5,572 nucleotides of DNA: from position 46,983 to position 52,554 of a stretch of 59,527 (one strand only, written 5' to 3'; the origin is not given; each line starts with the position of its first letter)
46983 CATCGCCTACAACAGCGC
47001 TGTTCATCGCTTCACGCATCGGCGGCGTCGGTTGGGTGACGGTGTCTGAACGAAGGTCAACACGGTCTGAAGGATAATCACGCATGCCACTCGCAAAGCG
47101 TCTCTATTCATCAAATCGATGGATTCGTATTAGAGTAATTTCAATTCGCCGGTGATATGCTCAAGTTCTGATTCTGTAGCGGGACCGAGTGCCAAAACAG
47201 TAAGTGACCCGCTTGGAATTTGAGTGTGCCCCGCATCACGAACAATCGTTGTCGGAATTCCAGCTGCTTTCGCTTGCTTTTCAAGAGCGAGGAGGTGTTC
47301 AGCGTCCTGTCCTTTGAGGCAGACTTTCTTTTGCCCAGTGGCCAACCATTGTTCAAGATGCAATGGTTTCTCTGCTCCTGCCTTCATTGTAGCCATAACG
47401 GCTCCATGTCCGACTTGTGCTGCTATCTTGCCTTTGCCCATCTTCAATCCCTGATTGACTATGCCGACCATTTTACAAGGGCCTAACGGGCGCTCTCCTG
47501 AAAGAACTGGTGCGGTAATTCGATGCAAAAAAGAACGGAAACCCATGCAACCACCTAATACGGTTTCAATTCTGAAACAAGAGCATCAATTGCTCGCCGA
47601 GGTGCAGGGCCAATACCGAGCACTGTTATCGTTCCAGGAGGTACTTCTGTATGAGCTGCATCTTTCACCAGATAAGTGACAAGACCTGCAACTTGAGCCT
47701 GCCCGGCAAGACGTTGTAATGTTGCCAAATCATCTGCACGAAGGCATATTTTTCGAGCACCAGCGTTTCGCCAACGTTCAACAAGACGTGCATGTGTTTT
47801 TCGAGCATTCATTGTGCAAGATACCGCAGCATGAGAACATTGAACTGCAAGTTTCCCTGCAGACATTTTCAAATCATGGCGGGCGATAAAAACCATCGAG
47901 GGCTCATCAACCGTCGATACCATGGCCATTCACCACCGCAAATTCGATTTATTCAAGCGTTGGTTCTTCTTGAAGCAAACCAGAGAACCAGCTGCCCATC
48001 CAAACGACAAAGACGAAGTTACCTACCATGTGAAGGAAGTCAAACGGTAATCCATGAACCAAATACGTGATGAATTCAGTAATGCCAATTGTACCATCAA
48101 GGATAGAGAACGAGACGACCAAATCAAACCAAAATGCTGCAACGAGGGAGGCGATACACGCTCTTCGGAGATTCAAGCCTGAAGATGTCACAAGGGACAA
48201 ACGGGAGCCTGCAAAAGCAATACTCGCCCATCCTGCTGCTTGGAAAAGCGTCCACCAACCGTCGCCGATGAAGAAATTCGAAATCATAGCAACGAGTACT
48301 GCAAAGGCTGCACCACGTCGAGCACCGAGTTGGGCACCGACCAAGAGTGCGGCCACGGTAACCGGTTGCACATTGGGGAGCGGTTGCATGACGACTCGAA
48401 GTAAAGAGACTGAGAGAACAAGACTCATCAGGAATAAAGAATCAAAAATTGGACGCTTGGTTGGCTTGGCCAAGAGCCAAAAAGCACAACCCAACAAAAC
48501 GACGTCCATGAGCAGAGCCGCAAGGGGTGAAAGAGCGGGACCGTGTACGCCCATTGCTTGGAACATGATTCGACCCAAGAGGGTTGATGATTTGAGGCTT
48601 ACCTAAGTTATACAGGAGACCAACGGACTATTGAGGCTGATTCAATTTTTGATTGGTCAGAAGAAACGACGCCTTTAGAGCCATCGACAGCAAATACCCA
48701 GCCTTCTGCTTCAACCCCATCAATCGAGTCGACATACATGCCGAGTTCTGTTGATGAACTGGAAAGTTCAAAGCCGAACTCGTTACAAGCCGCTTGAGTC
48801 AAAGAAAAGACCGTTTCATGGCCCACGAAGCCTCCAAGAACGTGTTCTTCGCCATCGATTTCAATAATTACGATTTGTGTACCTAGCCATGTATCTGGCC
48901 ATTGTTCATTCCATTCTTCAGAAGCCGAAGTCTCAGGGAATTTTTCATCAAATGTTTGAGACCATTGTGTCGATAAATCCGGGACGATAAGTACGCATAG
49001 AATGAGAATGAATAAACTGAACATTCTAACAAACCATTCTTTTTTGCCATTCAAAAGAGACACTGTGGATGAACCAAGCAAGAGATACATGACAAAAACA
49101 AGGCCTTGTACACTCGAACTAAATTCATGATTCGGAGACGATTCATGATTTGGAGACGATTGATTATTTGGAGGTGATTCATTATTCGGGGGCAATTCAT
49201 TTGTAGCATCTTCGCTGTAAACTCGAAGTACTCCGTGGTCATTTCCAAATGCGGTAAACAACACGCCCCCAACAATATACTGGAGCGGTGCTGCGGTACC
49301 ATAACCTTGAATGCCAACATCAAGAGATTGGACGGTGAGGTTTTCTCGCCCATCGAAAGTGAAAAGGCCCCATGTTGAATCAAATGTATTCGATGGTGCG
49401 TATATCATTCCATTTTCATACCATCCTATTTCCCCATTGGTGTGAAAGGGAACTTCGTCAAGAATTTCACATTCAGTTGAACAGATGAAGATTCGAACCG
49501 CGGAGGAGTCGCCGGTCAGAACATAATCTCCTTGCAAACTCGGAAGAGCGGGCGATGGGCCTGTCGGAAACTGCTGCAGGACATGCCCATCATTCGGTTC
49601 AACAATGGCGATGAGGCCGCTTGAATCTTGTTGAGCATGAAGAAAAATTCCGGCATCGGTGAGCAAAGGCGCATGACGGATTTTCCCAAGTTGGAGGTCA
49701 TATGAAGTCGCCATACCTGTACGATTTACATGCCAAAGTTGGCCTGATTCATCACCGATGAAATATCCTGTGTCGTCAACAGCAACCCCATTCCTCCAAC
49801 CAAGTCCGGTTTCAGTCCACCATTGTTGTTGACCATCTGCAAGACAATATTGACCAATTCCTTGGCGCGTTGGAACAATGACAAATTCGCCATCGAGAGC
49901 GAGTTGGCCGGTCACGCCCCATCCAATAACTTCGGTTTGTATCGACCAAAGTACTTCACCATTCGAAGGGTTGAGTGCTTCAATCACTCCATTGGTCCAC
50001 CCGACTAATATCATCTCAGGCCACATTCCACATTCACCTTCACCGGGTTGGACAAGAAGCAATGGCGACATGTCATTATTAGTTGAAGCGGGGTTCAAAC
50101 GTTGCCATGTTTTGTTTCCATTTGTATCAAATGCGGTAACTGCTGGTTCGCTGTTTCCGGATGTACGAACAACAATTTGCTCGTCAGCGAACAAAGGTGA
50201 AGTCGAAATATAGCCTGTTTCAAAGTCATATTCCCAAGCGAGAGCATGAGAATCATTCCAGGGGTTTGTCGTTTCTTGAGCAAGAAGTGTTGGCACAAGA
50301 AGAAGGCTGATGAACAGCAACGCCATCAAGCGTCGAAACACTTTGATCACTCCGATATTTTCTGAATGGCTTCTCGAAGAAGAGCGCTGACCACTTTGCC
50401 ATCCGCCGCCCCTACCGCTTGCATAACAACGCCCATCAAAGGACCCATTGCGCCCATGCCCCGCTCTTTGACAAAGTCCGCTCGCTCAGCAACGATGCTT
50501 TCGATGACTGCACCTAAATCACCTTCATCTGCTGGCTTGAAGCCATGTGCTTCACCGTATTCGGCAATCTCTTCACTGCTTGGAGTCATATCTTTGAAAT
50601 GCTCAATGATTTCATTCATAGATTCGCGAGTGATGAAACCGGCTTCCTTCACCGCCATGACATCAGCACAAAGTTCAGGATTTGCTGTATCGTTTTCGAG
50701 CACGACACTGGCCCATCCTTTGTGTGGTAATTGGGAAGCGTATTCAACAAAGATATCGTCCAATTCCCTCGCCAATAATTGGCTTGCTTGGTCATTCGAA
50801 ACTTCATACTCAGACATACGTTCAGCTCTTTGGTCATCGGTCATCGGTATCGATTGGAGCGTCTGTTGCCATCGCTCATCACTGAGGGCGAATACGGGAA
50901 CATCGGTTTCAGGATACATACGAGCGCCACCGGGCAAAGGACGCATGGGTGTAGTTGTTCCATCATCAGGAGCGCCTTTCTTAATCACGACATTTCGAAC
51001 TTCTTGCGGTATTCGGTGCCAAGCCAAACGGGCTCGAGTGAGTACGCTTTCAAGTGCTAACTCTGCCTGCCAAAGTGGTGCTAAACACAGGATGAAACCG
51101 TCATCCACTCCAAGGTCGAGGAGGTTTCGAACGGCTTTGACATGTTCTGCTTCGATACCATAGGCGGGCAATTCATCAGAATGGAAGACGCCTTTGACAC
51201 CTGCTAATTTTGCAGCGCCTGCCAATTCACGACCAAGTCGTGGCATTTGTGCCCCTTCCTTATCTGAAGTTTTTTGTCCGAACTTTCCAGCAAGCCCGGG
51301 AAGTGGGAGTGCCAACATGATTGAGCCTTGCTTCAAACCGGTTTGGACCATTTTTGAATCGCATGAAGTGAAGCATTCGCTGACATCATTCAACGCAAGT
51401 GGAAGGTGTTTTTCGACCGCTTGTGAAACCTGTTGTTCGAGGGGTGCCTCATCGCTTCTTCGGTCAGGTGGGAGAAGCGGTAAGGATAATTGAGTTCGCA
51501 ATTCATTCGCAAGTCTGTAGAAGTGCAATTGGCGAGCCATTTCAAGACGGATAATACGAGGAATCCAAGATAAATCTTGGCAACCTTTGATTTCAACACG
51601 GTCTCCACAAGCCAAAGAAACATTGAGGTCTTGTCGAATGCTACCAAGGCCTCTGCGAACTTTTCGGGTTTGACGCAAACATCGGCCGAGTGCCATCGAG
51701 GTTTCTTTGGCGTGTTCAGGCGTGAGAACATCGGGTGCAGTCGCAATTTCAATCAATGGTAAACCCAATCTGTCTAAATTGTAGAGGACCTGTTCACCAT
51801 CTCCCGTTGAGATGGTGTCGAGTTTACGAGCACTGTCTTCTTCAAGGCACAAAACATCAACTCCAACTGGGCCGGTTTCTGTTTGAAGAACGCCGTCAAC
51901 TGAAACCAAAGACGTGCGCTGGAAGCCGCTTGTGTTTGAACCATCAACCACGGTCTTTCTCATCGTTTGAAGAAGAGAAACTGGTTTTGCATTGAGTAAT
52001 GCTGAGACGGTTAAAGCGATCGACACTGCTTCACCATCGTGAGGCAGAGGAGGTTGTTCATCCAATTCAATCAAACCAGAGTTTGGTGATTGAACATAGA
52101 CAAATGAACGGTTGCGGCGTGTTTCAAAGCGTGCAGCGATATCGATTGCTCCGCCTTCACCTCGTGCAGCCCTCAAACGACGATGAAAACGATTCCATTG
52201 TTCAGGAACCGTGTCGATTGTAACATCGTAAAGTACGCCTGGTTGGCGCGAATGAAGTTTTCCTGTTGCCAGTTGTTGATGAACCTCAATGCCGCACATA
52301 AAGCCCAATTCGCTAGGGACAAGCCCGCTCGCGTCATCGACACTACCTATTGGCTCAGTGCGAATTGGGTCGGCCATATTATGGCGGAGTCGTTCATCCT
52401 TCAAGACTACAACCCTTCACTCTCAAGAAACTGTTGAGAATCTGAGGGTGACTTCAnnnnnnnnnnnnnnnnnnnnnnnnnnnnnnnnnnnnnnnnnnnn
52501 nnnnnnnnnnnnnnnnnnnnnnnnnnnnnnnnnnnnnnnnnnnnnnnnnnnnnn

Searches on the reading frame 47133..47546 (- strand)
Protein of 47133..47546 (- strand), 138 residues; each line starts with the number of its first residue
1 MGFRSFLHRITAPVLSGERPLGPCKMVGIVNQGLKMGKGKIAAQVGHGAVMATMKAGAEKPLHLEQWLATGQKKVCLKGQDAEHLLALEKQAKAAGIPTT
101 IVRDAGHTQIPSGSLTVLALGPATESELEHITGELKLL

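Call 26: find_encoding_contigs(protein=window:47133-47546:-, flank=10000, max_places=10)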
Protein window:47133-47546:- (138 aa): no gene with exactly this product is on record in the collection.

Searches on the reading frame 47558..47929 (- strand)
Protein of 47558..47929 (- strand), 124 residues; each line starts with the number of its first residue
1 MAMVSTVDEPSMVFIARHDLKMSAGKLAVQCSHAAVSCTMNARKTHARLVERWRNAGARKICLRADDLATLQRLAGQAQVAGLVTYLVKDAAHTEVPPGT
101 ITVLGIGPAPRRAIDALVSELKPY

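Call 23: find_encoding_contigs(protein=window:47558-47929:-, flank=10000, max_places=10)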
Protein window:47558-47929:- (124 aa): no gene with exactly this product is on record in the collection.

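Call 25: find_encoding_contigs(protein=window:47558-47923:-, flank=10000, max_places=10)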
Protein window:47558-47923:- (122 aa): no gene with exactly this product is on record in the collection.

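Call 48: search_protein_families(library=ncbifam, proteins=[window:47558-47929:-], max_evalue=0.1)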
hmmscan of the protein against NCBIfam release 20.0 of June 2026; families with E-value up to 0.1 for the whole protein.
window:47558-47929:- (124 aa): 3 families
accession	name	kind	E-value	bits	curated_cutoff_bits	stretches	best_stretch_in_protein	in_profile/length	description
NF003314.0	PRK04322.1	equivalog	3.2e-36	123.9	126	1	12-122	5-115/117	peptidyl-tRNA hydrolase Pth2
TIGR00283.1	arch_pth2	equivalog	5e-34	117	82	1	12-122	3-113/115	aminoacyl-tRNA hydrolase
TIGR02596.1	TIGR02596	subfamily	0.0042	17.2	70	1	15-94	28-109/196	Verru_Chthon cassette protein D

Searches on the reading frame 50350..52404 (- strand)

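Call 6: search_protein_families(library=pfam, proteins=[window:50350-52404:-], max_evalue=0.01)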
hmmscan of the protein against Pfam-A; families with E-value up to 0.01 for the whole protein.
window:50350-52404:- (685 aa): 3 families
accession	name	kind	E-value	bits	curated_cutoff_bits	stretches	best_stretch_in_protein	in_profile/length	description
PF02934.20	GatB_N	-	7.5e-40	137.3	23.4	1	36-511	2-275/277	GatB/GatE catalytic domain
PF02637.23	GatB_Yqey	-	1.1e-09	38.8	27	1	573-680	39-148/148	GatB domain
PF02938.19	GAD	-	0.0069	17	23.4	0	357-436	5-80/95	GAD domain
